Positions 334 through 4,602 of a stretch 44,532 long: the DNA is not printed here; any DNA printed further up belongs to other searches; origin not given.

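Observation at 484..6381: Tightly coupled three-gene membrane-associated operon built around a 1,322-aa protein with no recognisable family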

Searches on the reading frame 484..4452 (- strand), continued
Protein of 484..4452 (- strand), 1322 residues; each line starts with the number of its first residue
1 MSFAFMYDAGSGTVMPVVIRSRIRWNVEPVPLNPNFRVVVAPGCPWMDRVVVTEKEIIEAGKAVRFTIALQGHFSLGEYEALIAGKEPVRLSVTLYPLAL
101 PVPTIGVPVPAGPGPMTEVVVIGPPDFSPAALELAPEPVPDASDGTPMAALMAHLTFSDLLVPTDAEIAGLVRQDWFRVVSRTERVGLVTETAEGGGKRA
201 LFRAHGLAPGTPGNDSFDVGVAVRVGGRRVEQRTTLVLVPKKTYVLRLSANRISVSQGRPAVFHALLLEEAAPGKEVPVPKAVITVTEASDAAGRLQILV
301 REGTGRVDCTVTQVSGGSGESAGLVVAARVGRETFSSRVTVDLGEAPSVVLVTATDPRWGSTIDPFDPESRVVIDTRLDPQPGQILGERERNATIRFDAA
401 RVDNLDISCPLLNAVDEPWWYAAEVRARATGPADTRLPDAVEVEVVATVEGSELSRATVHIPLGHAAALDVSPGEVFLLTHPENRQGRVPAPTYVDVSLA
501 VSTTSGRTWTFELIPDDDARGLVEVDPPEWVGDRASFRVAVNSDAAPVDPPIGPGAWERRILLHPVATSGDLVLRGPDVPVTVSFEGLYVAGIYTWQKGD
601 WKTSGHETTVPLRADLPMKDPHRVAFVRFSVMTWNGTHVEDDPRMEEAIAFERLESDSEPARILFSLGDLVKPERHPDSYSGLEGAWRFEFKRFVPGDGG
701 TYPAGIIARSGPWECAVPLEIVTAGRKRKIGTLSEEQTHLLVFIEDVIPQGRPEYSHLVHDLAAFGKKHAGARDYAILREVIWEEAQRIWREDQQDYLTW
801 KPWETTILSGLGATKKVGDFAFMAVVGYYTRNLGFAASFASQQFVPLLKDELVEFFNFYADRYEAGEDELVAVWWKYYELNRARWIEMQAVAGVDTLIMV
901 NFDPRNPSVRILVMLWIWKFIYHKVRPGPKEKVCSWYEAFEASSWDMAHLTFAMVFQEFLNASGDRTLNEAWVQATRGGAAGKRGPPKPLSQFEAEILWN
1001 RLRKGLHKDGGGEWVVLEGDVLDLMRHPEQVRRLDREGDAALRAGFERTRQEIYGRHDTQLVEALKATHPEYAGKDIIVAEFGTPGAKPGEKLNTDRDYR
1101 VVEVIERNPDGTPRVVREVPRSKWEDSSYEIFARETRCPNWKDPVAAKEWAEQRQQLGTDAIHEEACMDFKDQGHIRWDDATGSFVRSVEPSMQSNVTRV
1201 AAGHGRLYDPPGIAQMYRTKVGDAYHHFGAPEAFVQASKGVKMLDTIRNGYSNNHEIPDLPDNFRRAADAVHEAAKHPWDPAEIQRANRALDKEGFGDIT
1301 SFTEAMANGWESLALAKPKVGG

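Call 65: search_solved_structures(query=A3, max_evalue=10)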
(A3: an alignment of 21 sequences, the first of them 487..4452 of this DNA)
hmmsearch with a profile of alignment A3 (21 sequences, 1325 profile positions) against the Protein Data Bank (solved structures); distinct sequences matched with E-value up to 10: 5.
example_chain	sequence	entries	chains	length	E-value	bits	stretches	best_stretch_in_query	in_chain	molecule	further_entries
6pv7_A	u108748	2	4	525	0.31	11.9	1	1208-1286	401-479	Fusion protein of Neuronal acetylcholine receptor subunit alpha-3 and Soluble cytochrome b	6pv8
5uij_A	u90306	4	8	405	0.55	11.1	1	843-896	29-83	Formyltransferase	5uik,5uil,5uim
5uin_A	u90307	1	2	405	0.55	11.1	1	843-896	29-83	Formyltransferase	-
8qby_G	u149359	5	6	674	1.1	10.1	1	926-978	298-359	NADH-quinone oxidoreductase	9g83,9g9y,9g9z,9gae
9k89_A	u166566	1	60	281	1.9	9.3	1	750-788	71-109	Cage-i53-Zn1-HEHE-6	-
